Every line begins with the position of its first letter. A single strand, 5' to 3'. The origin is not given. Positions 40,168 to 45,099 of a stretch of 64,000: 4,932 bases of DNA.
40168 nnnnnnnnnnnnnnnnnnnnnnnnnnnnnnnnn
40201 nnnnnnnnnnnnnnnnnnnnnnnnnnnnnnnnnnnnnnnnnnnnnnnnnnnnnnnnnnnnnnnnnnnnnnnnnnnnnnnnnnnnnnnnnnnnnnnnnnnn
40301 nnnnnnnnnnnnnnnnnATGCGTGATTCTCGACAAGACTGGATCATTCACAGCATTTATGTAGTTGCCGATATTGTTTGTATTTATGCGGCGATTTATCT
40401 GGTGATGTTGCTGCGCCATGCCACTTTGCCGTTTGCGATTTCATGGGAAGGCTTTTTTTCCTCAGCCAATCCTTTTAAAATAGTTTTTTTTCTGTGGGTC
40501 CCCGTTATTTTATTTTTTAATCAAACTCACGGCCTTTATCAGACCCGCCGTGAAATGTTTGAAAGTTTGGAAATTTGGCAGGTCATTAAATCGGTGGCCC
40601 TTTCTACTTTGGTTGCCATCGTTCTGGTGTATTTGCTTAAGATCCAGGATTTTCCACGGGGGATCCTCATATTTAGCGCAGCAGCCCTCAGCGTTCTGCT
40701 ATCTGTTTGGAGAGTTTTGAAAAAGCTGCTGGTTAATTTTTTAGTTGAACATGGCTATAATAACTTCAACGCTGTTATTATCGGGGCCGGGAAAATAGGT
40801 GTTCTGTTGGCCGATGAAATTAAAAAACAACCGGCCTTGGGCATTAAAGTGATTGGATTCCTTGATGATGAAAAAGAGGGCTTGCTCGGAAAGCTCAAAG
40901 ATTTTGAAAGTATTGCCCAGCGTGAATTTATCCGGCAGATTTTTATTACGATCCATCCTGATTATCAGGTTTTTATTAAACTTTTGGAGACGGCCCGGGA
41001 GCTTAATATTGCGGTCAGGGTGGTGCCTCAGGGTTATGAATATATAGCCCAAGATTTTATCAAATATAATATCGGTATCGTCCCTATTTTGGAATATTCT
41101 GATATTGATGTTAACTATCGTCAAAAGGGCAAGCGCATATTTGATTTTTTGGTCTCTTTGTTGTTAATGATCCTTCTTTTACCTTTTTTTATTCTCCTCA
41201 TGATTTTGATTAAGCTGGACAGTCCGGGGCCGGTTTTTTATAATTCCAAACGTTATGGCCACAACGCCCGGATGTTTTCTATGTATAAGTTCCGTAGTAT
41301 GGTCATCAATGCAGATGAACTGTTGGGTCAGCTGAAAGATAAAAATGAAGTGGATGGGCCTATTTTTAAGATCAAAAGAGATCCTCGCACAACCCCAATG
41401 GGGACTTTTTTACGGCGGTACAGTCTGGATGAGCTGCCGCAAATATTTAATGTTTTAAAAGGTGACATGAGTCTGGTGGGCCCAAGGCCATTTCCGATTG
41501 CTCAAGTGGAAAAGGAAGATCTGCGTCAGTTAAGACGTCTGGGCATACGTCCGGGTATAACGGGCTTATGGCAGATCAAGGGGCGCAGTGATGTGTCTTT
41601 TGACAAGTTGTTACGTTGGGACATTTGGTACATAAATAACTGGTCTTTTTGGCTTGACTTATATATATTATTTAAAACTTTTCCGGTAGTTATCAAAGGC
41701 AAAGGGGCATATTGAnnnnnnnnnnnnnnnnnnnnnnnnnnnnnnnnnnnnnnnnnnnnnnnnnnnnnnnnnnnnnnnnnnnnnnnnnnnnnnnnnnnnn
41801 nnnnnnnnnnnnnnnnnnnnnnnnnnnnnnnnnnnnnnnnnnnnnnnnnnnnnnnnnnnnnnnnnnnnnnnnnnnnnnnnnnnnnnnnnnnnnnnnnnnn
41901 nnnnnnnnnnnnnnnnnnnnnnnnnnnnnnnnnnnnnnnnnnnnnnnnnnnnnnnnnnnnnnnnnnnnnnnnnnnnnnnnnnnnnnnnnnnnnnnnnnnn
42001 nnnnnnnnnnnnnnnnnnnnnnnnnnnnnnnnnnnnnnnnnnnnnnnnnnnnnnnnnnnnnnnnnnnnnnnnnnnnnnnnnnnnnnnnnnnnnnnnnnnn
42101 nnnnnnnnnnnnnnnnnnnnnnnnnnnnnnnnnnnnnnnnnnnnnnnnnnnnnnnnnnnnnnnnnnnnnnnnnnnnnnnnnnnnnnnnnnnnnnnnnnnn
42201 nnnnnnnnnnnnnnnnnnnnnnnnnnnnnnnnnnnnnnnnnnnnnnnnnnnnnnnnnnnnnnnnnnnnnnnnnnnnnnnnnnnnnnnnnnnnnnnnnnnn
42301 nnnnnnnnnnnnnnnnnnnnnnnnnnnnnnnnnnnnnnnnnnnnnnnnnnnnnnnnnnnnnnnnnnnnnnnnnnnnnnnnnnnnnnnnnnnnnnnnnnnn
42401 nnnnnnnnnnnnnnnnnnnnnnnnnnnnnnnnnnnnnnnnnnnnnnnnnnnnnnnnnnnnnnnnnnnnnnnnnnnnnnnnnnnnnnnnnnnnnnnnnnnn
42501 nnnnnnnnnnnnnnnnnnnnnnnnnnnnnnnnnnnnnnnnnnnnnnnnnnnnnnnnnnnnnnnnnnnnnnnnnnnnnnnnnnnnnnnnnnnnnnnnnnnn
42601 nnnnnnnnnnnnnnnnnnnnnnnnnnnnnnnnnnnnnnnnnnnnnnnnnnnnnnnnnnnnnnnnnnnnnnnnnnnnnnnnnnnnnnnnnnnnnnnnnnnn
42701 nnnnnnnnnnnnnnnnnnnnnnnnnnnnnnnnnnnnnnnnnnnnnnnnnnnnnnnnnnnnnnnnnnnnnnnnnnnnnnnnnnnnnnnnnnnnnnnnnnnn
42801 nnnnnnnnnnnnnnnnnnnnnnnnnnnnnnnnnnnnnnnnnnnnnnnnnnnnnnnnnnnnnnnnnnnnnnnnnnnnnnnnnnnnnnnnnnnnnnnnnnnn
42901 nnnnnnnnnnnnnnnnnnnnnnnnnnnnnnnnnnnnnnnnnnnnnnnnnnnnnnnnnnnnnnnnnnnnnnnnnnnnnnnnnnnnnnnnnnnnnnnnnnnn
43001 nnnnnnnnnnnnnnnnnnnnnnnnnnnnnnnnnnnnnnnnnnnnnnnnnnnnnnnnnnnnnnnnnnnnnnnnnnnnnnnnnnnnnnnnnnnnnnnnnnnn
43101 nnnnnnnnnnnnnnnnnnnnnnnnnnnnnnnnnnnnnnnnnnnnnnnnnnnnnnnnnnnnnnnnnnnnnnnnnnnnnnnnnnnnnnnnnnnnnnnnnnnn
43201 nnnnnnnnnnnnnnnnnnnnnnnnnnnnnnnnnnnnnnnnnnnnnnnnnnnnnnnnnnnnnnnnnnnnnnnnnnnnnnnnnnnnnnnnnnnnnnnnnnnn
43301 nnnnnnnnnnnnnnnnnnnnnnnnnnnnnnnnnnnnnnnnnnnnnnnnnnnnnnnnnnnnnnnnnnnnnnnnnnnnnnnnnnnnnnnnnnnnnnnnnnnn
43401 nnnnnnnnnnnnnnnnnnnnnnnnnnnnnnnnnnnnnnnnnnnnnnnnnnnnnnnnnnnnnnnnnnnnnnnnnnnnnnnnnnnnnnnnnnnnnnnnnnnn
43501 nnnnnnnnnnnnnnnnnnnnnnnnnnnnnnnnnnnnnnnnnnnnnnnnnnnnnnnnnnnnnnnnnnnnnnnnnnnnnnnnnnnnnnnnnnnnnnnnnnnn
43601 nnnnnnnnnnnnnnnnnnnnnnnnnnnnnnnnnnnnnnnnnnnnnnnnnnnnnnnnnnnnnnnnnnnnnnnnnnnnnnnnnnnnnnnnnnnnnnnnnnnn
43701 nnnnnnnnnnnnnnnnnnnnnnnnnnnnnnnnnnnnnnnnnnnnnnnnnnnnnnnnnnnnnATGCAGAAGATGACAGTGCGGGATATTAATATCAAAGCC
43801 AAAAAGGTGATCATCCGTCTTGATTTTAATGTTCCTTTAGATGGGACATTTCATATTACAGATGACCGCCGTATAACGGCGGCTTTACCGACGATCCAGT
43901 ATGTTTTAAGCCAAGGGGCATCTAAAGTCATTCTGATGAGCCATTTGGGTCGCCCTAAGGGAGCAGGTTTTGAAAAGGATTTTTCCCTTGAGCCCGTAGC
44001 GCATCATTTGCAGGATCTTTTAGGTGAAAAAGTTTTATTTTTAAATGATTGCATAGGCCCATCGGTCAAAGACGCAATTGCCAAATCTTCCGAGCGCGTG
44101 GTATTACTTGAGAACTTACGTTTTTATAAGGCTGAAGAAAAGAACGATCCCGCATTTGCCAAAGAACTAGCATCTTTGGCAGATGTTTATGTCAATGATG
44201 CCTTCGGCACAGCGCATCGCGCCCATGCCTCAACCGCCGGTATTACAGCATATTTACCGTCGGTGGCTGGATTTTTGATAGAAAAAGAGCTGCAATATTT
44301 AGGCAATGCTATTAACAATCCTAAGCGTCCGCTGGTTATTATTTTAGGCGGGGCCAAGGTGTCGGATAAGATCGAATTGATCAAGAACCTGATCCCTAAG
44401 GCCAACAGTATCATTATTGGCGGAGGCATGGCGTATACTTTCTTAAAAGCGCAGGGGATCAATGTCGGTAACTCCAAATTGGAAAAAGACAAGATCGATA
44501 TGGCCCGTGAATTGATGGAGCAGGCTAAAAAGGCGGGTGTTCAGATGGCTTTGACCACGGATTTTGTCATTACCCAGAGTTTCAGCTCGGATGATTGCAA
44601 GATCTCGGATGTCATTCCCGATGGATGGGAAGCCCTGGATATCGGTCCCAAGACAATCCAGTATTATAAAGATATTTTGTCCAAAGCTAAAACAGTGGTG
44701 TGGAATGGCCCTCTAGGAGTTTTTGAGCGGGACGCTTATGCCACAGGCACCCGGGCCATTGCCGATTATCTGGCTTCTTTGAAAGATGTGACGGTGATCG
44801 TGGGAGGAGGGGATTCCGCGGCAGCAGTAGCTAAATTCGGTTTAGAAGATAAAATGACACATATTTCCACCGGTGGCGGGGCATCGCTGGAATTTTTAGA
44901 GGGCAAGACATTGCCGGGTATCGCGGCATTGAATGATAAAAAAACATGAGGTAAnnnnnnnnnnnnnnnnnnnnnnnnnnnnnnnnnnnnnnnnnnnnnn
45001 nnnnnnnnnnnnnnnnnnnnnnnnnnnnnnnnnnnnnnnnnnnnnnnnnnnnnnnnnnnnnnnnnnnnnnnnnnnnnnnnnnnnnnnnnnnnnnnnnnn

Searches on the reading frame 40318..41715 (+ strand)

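Call 58: search_protein_families(library=pfam, proteins=[window:40318-41715:+], max_evalue=0.00001)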
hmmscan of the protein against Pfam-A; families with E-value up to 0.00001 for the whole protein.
window:40318-41715:+ (465 aa): 2 families
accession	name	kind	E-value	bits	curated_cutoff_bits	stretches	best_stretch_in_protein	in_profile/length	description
PF02397.22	Bac_transf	-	2.1e-68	229.9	27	1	272-460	1-179/179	Bacterial sugar transferase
PF13727.12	CoA_binding_3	-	2.5e-17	63.9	25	1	71-237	3-175/175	CoA-binding domain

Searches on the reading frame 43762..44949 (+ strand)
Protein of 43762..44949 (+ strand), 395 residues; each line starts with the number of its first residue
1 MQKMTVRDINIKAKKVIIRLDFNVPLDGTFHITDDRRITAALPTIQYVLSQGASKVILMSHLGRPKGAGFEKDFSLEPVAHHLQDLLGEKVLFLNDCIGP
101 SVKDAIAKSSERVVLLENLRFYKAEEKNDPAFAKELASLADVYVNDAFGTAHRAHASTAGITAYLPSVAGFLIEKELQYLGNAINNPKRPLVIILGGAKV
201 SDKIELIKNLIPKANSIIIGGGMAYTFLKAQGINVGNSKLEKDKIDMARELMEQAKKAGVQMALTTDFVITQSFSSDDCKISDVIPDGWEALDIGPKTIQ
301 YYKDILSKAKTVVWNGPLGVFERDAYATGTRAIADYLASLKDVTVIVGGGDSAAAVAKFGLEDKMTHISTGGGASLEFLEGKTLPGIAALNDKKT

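Call 58: search_protein_families(library=pfam, proteins=[window:43762-44949:+], max_evalue=0.00001)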
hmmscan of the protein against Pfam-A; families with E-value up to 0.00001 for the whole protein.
window:43762-44949:+ (395 aa): 1 family
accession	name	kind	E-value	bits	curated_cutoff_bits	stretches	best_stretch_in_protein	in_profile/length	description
PF00162.24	PGK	-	4.2e-160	533.3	27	1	6-382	1-379/379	Phosphoglycerate kinase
